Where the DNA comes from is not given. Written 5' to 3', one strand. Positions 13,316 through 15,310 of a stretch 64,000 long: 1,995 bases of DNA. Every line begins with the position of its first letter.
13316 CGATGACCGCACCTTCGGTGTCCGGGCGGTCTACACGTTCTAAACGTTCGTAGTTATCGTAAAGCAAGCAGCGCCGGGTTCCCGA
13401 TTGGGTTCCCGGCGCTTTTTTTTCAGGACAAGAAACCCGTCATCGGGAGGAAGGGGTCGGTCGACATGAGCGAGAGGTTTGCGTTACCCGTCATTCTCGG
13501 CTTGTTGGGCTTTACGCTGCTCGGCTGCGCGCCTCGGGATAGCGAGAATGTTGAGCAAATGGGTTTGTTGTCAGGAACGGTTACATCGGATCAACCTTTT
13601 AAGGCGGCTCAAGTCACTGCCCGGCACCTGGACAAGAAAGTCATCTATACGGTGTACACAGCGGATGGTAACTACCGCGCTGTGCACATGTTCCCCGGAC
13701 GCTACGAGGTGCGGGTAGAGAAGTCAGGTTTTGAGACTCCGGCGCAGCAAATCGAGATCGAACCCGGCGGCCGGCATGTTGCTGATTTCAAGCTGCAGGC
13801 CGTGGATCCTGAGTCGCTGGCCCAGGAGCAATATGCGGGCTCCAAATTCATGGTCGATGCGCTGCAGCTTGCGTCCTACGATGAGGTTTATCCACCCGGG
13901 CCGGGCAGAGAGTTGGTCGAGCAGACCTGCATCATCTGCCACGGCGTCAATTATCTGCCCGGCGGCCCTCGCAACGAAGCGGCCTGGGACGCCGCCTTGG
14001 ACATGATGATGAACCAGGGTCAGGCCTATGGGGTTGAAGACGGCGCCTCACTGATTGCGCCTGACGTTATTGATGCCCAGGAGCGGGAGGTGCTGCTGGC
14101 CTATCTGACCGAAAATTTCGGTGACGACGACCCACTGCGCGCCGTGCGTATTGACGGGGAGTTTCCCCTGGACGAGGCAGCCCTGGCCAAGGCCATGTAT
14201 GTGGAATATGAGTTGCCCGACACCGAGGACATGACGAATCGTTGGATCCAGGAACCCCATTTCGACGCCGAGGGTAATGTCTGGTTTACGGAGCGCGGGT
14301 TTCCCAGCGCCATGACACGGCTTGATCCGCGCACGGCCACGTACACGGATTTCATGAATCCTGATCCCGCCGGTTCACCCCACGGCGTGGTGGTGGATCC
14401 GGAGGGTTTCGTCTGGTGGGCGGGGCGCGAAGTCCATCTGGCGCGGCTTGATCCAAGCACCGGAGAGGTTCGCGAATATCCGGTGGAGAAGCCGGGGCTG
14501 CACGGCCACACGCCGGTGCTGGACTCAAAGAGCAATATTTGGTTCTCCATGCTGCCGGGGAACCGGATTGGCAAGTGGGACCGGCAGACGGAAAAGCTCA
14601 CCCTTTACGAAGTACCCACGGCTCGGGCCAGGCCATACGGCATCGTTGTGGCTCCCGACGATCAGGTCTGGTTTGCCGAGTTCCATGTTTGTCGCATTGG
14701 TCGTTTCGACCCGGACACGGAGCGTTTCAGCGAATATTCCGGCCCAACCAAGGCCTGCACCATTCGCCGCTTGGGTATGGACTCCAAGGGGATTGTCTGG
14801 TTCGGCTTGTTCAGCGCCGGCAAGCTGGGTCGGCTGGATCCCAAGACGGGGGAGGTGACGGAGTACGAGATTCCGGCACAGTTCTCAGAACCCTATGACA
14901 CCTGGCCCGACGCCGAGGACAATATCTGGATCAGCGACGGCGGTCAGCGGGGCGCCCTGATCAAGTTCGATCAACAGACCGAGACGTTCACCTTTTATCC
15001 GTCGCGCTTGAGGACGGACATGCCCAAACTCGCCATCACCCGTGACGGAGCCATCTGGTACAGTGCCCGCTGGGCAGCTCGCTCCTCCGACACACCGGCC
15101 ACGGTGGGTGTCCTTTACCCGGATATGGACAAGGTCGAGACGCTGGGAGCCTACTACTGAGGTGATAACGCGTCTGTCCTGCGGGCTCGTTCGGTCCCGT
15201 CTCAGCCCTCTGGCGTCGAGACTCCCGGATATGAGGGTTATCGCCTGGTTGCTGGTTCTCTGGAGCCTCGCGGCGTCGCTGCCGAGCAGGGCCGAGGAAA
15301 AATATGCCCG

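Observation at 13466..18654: TonB-receptor-linked pair of exported heme-c + CarboxypepD_reg + Vgb-type propeller fusion proteins bracketing a serine hydrolase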

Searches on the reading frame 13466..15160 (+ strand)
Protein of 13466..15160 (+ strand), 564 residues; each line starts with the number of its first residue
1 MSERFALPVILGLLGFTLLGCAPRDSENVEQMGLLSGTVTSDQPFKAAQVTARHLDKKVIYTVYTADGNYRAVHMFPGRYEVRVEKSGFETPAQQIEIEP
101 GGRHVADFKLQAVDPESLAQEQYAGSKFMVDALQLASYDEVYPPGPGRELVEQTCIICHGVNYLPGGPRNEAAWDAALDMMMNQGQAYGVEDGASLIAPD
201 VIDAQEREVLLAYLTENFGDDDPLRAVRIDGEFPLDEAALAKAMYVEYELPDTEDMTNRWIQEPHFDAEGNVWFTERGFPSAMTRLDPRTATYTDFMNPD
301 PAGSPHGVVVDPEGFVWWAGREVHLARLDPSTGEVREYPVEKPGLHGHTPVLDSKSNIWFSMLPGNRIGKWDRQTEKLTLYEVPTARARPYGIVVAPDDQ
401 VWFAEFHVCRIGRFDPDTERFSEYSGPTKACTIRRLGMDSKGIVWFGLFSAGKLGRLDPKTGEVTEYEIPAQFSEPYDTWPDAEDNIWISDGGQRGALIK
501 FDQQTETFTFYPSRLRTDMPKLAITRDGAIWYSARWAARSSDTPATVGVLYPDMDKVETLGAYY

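Call 4: search_protein_families(library=pfam, proteins=[window:13466-15160:+], max_evalue=0.1)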
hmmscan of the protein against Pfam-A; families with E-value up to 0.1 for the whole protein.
window:13466-15160:+ (564 aa): 9 families
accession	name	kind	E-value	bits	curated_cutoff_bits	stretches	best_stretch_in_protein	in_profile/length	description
PF24684.1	Vgb_lyase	-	1.2e-35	123.2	50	1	267-490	63-281/290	Virginiamycin B lyase family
PF08450.18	SGL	-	4.5e-12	46.5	26.3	1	389-433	185-229/246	SMP-30/Gluconolactonase/LRE-like region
PF13620.12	CarboxypepD_reg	-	5.5e-12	46.3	32.3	1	35-111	2-82/82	Carboxypeptidase regulatory-like domain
PF21959.2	DUF6923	-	0.00018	21.8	27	0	262-340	90-169/234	Repeat of unknown function (DUF6923)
PF08308.17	PEGA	-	0.0054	17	20.8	1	76-103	33-60/71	PEGA domain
PF07494.17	Reg_prop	-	0.0061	17.1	20.4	0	432-447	6-21/24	Two component regulator propeller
PF20577.3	Phage_ORF5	-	0.036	14.1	27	0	405-431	45-71/75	Phage ORF5 protein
PF01436.27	NHL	-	0.037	14.5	20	0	304-317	3-16/28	NHL repeat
PF13442.11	Cytochrome_CBB3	-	0.068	14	27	0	146-186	5-45/68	Cytochrome C oxidase, cbb3-type, subunit III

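Call 5: search_protein_families(library=ncbifam, proteins=[window:13466-15160:+], max_evalue=0.1)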
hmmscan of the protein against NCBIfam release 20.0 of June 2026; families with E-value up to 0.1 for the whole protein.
window:13466-15160:+ (564 aa): 6 families
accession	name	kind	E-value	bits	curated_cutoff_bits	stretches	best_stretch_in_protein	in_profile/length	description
NF000022.1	stregra_B_VgbA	exception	1.8e-22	79.8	600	2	266-418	64-213/299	streptogramin B lyase Vgb(A)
NF000096.1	stregra_B_VgbB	exception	2.5e-22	79.4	600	1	269-534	25-284/295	streptogramin B lyase Vgb(B)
NF052246.1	SorB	equivalog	2.3e-06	27.6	93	1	140-188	13-63/80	SorB family sulfite dehydrogenase c-type cytochrome subunit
TIGR03606.1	non_repeat_PQQ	subfamily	0.00038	19.4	434.55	0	385-418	27-60/454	glucose/sorbosone family PQQ-dependent dehydrogenase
NF052345.1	S_layer_anammox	exception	0.023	12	1400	1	32-113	1312-1394/1596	Kustd1514 family S-layer glycoprotein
NF052228.1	T9SS_PorZ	equivalog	0.025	13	260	0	255-339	427-519/757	type IX secretion system anionic LPS delivery protein PorZ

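Call 6: search_solved_structures(query=window:13466-15160:+, max_evalue=1, show_alignments=2)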
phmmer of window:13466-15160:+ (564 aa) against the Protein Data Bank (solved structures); distinct sequences matched with E-value up to 1: 10.
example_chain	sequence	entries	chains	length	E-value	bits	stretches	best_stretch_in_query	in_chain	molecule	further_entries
2qc5_A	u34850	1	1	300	7.4e-33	117.3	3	356-477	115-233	Streptogramin B lactonase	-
2z2n_A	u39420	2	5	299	1.3e-29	106.6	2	304-489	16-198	virginiamycin B lyase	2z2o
2z2p_A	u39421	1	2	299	1.3e-28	103.2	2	304-488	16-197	Virginiamycin B lyase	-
2blf_B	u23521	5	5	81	0.0039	19.1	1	143-194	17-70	Sulfite:cytochrome c oxidoreductase subunit B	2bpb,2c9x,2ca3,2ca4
3ott_A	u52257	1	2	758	0.014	17.3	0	257-333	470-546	Two-component system sensor histidine kinase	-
3va6_A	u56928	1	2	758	0.014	17.3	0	257-333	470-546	Two-component system sensor histidine kinase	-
9wcx_U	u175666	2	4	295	0.023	16.6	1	144-225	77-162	Cytochrome bc1 complex cytochrome c subunit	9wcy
7plb_A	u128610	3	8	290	0.17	13.7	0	398-490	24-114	Smp-30/Cgr1 family protein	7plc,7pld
6n7a_A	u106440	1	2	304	0.66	11.8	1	37-114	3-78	Tyrosine-protein kinase JAK1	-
8q1v_A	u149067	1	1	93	0.88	11.3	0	143-221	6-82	Putative lipoprotein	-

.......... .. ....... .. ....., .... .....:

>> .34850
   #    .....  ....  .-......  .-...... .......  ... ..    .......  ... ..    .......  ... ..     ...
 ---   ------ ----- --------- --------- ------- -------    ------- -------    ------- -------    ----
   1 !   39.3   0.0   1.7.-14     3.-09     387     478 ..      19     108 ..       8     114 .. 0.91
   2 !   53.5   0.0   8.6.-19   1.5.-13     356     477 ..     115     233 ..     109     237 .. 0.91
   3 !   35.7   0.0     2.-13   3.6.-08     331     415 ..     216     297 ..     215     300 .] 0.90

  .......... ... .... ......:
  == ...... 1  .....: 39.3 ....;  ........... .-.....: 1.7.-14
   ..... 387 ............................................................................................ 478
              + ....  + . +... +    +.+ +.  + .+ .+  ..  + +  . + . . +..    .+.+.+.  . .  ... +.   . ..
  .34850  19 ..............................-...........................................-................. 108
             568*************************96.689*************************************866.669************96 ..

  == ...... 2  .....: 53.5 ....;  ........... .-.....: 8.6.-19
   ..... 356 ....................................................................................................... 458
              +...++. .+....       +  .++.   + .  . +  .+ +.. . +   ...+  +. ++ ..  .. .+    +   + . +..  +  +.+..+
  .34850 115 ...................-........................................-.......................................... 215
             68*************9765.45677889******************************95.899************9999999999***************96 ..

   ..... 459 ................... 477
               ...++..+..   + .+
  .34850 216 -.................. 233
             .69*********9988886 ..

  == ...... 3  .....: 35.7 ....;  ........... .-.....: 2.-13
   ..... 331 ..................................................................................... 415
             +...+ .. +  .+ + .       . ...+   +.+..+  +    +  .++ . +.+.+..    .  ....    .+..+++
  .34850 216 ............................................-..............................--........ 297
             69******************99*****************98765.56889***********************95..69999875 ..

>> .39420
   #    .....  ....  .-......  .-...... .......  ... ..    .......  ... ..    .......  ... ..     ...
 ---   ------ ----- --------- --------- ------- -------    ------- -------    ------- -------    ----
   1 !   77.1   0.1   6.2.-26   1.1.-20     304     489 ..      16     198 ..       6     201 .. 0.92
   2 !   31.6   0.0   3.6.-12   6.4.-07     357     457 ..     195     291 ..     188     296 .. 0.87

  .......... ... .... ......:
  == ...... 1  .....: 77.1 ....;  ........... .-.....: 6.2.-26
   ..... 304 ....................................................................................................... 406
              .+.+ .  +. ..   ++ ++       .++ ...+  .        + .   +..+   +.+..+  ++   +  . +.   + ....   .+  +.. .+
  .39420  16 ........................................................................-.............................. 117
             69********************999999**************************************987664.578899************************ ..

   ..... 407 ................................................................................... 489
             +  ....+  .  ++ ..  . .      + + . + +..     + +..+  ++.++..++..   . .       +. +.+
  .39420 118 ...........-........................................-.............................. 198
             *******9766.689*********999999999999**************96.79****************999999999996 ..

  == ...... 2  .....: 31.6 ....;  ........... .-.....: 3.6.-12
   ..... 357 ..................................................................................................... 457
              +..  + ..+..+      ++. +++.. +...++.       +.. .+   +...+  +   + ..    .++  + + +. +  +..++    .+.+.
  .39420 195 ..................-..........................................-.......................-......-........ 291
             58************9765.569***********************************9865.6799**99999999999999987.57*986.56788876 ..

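Call 8: find_homologous_proteins(query=window:13466-15160:+, max_evalue=1e-10)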
Query window:13466-15160:+ (564 aa): 1460 proteins with E <= 1e-10 among 8000 candidates; the best 120 are listed.
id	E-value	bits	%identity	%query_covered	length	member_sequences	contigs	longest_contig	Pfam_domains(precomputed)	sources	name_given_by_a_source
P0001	0.0e+0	1221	90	100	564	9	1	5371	PF24684.2,PF13620.13,PF08450.19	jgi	jgi:virginiamycin B lyase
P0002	0.0e+0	1100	81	100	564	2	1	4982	PF24684.2,PF13620.13,PF08450.19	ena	-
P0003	0.0e+0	1089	80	100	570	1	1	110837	PF24684.2,PF13620.13,PF08450.19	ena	-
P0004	0.0e+0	1070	78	100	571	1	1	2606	PF24684.2,PF13620.13,PF08450.19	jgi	jgi:virginiamycin B lyase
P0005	0.0e+0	1064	79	100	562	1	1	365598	PF24684.2,PF13620.13,PF08450.19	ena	-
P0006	0.0e+0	1046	77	100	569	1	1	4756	PF24684.2,PF13620.13,PF08450.19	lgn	-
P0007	0.0e+0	1029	76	100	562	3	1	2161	PF24684.2,PF13620.13,PF08450.19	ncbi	ncbi:MAG: carboxypeptidase regulatory-like domain-containing protein [Gammaproteobacteria bacterium]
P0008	7.0e-298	1007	75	100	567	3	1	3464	PF24684.2,PF13620.13,PF08450.19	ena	-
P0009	1.5e-289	980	76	94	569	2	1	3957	PF24684.2,PF13620.13,PF08450.19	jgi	-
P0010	8.5e-279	944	70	100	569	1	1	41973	PF24684.2,PF13620.13,PF08450.19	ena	-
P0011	2.8e-237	807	61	99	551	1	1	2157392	PF24684.2,PF13620.13,PF08450.19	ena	-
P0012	2.9e-233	794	59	98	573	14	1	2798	PF08308.18,PF24684.2,PF13620.13,PF08450.19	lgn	-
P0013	4.8e-233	793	61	98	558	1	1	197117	PF24684.2,PF13620.13,PF08450.19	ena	-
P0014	1.6e-222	759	60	95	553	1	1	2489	PF24684.2,PF13620.13,PF08450.19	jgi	jgi:virginiamycin B lyase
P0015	2.3e-215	735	57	99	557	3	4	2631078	PF21959.3,PF24684.2,PF13620.13,PF08450.19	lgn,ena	-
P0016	2.8e-212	725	57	95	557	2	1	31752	PF24684.2,PF13620.13,PF08450.19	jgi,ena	-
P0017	1.9e-209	715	55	99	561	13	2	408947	PF24684.2,PF13620.13,PF08450.19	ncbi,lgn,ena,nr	ncbi:MAG: hypothetical protein HOL61_10210 [Rhodospirillaceae bacterium]|nr:hypothetical protein [Rh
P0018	2.2e-209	715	55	97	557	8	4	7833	PF24684.2,PF13620.13,PF08450.19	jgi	jgi:streptogramin lyase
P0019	2.6e-208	712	55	97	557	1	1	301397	PF24684.2,PF13620.13,PF08450.19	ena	-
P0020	7.1e-207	707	55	99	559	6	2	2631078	PF14686.13,PF24684.2,PF13620.13,PF08450.19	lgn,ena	-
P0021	7.6e-206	703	54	99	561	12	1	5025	PF24684.2,PF13620.13,PF08450.19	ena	-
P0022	2.4e-203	695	54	98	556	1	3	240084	PF24684.2,PF13620.13,PF08450.19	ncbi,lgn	ncbi:MAG: carboxypeptidase regulatory-like domain-containing protein [Rhodospirillaceae bacterium]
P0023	2.7e-200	685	52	100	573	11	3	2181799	PF24684.2,PF13620.13,PF08450.19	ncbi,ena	-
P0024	3.0e-193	662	52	99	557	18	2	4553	PF24684.2,PF13620.13,PF08450.19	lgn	-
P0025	4.3e-193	661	53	95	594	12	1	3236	PF24684.2,PF13620.13,PF08450.19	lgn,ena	-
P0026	4.8e-192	658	53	95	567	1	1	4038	PF24684.2,PF13620.13,PF08450.19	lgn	-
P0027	7.3e-191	654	52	100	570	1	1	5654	PF14686.13,PF24684.2,PF13620.13,PF08450.19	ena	-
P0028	2.5e-190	652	53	98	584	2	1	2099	PF24684.2,PF13620.13,PF08450.19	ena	-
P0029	5.3e-190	651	51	100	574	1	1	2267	PF24684.2,PF13620.13,PF08450.19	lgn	-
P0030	7.4e-189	647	52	95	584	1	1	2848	PF24684.2,PF13620.13,PF08450.19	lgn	-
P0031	9.9e-189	647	53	95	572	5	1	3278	PF24684.2,PF13620.13,PF08450.19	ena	-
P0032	1.6e-185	636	50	99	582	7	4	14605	PF24684.2,PF13620.13,PF08450.19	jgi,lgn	jgi:virginiamycin B lyase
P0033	3.9e-185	635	50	99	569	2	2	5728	PF07494.18,PF24684.2,PF13620.13,PF08450.19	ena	-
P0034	8.6e-185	634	53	97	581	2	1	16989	PF24684.2,PF13620.13,PF08450.19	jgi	jgi:virginiamycin B lyase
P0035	1.2e-183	630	50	98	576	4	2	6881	PF24684.2,PF13620.13,PF08450.19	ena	-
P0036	2.0e-183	629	82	57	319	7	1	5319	PF07494.18,PF24684.2,PF08450.19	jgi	-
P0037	6.1e-183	628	52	96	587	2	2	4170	PF24684.2,PF13620.13,PF08450.19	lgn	-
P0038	6.3e-183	628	49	100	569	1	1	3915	PF24684.2,PF13620.13,PF08450.19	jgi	jgi:virginiamycin B lyase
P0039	7.6e-182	624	50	96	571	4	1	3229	PF24684.2,PF13620.13,PF08450.19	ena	-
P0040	2.1e-181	623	47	100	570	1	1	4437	PF24684.2,PF13620.13,PF08450.19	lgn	-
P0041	7.5e-180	618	51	95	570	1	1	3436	PF24684.2,PF13620.13,PF08450.19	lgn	-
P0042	1.6e-179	616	49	100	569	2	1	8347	PF24684.2,PF13620.13,PF08450.19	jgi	-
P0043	7.0e-179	614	49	96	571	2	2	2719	PF24684.2,PF13620.13,PF08450.19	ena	-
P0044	7.5e-179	614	50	96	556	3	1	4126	PF24684.2,PF13620.13,PF08450.19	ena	-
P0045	1.3e-178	614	50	98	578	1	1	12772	PF07494.18,PF24684.2,PF13620.13,PF08450.19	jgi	jgi:virginiamycin B lyase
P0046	1.4e-178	613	49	100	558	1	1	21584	PF24684.2,PF13620.13,PF08450.19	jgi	jgi:virginiamycin B lyase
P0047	4.5e-178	612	50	99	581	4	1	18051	PF07494.18,PF24684.2,PF13620.13,PF08450.19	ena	-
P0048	5.1e-178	612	49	99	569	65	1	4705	PF24684.2,PF13620.13,PF08450.19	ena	-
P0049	7.7e-178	611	49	95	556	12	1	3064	PF14686.13,PF08308.18,PF24684.2,PF13620.13,PF08450.19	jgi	jgi:virginiamycin B lyase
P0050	9.4e-178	611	48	100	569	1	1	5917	PF24684.2,PF13620.13,PF08450.19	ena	-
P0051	1.4e-177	610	49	96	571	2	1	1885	PF24684.2,PF13620.13,PF08450.19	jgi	jgi:virginiamycin B lyase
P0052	1.6e-177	610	50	96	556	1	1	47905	PF24684.2,PF13620.13,PF08450.19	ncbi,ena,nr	ncbi:MAG: hypothetical protein DMD78_04045 [Candidatus Rokuibacteriota bacterium]|nr:MAG: hypothetic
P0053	2.4e-177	609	49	99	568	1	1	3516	PF24684.2,PF13620.13,PF08450.19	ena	-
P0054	2.8e-177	609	47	99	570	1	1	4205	PF24684.2,PF13620.13,PF08450.19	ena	-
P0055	2.9e-177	609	48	100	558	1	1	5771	PF24684.2,PF13620.13,PF08450.19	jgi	-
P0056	3.0e-177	609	50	94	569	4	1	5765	PF24684.2,PF13620.13,PF08450.19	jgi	jgi:virginiamycin B lyase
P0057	3.3e-177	609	48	100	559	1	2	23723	PF24684.2,PF13620.13,PF08450.19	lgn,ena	-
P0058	3.6e-177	609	50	99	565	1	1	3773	PF24684.2,PF13620.13,PF08450.19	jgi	jgi:virginiamycin B lyase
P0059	3.8e-177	609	53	96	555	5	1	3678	PF24684.2,PF13620.13,PF08450.19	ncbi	-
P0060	5.6e-177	608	48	99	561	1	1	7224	PF24684.2,PF13620.13,PF08450.19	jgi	jgi:virginiamycin B lyase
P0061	5.9e-177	608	50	96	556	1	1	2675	PF24684.2,PF13620.13,PF08450.19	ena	-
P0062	7.2e-177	608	49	99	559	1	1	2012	PF14686.13,PF24684.2,PF13620.13,PF08450.19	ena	-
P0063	8.1e-177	608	49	96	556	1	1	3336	PF24684.2,PF13620.13,PF08450.19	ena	-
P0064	9.4e-177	607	50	94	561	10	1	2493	PF24684.2,PF13620.13,PF08450.19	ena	-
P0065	1.1e-176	607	48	98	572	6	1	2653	PF24684.2,PF13620.13,PF08450.19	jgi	-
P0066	1.3e-176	607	48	100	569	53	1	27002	PF24684.2,PF13620.13,PF08450.19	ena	-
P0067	1.4e-176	607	48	100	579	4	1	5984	PF21959.3,PF24684.2,PF13620.13,PF08450.19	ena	-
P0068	1.4e-176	607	51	94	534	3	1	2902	PF24684.2,PF13620.13,PF08450.19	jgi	jgi:virginiamycin B lyase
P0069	1.5e-176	607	50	94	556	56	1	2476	PF24684.2,PF13620.13,PF13442.12,PF08450.19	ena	-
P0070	1.5e-176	607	49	96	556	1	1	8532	PF24684.2,PF13620.13,PF08450.19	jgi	-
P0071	2.9e-176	606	47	100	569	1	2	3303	PF24684.2,PF13620.13,PF08450.19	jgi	jgi:virginiamycin B lyase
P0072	3.4e-176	606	48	99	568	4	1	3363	PF24684.2,PF13620.13,PF08450.19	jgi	-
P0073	5.3e-176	605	50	94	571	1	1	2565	PF24684.2,PF13620.13,PF08450.19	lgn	-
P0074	7.7e-176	604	49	90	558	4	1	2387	PF24684.2,PF13620.13,PF08450.19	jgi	jgi:virginiamycin B lyase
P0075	8.3e-176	604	49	96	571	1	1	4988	PF24684.2,PF13620.13,PF08450.19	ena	-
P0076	1.3e-175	604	47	100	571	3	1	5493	PF24684.2,PF13620.13,PF08450.19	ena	-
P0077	3.2e-175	602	50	94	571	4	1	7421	PF24684.2,PF13620.13,PF13442.12,PF08450.19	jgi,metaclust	metaclust:\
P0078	3.3e-175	602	49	96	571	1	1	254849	PF24684.2,PF13620.13,PF08450.19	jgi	jgi:virginiamycin B lyase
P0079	4.7e-175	602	49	96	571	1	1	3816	PF24684.2,PF13620.13,PF08450.19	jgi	jgi:virginiamycin B lyase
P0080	4.8e-175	602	50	94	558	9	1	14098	PF21959.3,PF24684.2,PF13620.13,PF08450.19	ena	-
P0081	4.9e-175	602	49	96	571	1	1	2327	PF21959.3,PF24684.2,PF13620.13,PF08450.19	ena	-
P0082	5.0e-175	602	48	100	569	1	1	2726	PF21959.3,PF24684.2,PF13620.13,PF08450.19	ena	-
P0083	5.5e-175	602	48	99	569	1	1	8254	PF24684.2,PF13620.13,PF08450.19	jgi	jgi:virginiamycin B lyase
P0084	7.8e-175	601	48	98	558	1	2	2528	PF24684.2,PF13620.13,PF08450.19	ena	-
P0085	9.5e-175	601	49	94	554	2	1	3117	PF24684.2,PF13620.13,PF08450.19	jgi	jgi:virginiamycin B lyase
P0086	1.0e-174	601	48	99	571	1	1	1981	PF24684.2,PF13620.13,PF08450.19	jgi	jgi:virginiamycin B lyase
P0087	1.1e-174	601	49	98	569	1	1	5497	PF24684.2,PF13620.13,PF08450.19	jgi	jgi:virginiamycin B lyase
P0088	1.6e-174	600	48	98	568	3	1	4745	PF24684.2,PF13620.13,PF08450.19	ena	-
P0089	1.9e-174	600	49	95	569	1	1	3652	PF24684.2,PF13620.13,PF01436.28,PF08450.19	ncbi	-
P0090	2.3e-174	599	48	96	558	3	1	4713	PF24684.2,PF13620.13,PF08450.19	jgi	-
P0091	3.1e-174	599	48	96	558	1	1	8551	PF24684.2,PF13620.13,PF08450.19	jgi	-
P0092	3.2e-174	599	49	97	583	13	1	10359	PF24684.2,PF13620.13,PF08450.19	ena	-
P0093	3.3e-174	599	47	100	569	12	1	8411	PF24684.2,PF13620.13,PF08450.19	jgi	jgi:virginiamycin B lyase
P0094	3.8e-174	599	48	100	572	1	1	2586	PF24684.2,PF13620.13,PF08450.19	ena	-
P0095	4.8e-174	598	49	99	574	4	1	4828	PF24684.2,PF13620.13,PF08450.19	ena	-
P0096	5.2e-174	598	48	100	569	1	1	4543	PF21959.3,PF24684.2,PF13620.13,PF08450.19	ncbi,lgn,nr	ncbi:MAG TPA: carboxypeptidase regulatory-like domain-containing protein [Candidatus Acidoferrum sp.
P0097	6.2e-174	598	49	96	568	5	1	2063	PF24684.2,PF13620.13,PF08450.19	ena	-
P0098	6.4e-174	598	48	99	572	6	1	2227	PF24684.2,PF13620.13,PF08450.19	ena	-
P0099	8.3e-174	598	48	96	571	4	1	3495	PF14686.13,PF24684.2,PF13620.13,PF08450.19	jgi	jgi:virginiamycin B lyase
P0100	8.6e-174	598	48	100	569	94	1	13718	PF24684.2,PF13620.13,PF08450.19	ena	-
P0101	1.7e-173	597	49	95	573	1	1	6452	PF24684.2,PF08450.19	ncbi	-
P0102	1.9e-173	596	48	100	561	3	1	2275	PF14686.13,PF24684.2,PF13620.13,PF08450.19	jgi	jgi:virginiamycin B lyase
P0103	2.6e-173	596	47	100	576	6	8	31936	PF24684.2,PF13620.13,PF08450.19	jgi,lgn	jgi:virginiamycin B lyase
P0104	2.7e-173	596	48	99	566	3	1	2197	PF24684.2,PF13620.13,PF08450.19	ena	-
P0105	3.3e-173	596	49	96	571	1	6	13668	PF24684.2,PF13620.13,PF08450.19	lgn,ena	-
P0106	4.1e-173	595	48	98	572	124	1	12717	PF14686.13,PF24684.2,PF13620.13,PF08450.19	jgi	jgi:virginiamycin B lyase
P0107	4.2e-173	595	47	100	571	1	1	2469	PF24684.2,PF13620.13,PF13442.12,PF08450.19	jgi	jgi:virginiamycin B lyase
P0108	5.9e-173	595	47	100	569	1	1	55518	PF21959.3,PF24684.2,PF13620.13,PF08450.19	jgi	-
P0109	6.6e-173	595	48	99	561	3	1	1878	PF21959.3,PF24684.2,PF13620.13,PF08450.19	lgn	-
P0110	1.4e-172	594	46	99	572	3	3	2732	PF21959.3,PF24684.2,PF13620.13,PF08450.19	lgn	-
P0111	1.9e-172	593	48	98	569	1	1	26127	PF21959.3,PF24684.2,PF13620.13,PF08450.19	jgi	jgi:virginiamycin B lyase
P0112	2.3e-172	593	47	100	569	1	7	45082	PF24684.2,PF13620.13,PF08450.19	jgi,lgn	jgi:virginiamycin B lyase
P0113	2.6e-172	593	50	94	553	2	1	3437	PF14686.13,PF24684.2,PF13620.13,PF08450.19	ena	-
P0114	2.9e-172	593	49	95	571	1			PF24684.2,PF13620.13,PF08450.19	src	-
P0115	6.8e-172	591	47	96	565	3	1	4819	PF24684.2,PF13620.13,PF08450.19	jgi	-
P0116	8.3e-172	591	50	96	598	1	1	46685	PF14686.13,PF24684.2,PF13620.13,PF08450.19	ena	-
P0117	9.8e-172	591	48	96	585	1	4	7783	PF24684.2,PF13620.13,PF08450.19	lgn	-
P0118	1.1e-171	591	49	93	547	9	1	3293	PF24684.2,PF13620.13,PF08450.19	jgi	jgi:virginiamycin B lyase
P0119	2.2e-171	590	47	100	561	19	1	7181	PF24684.2,PF13620.13,PF08450.19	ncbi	-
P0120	3.2e-171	589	47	100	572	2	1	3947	PF14686.13,PF24684.2,PF13620.13,PF08450.19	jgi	-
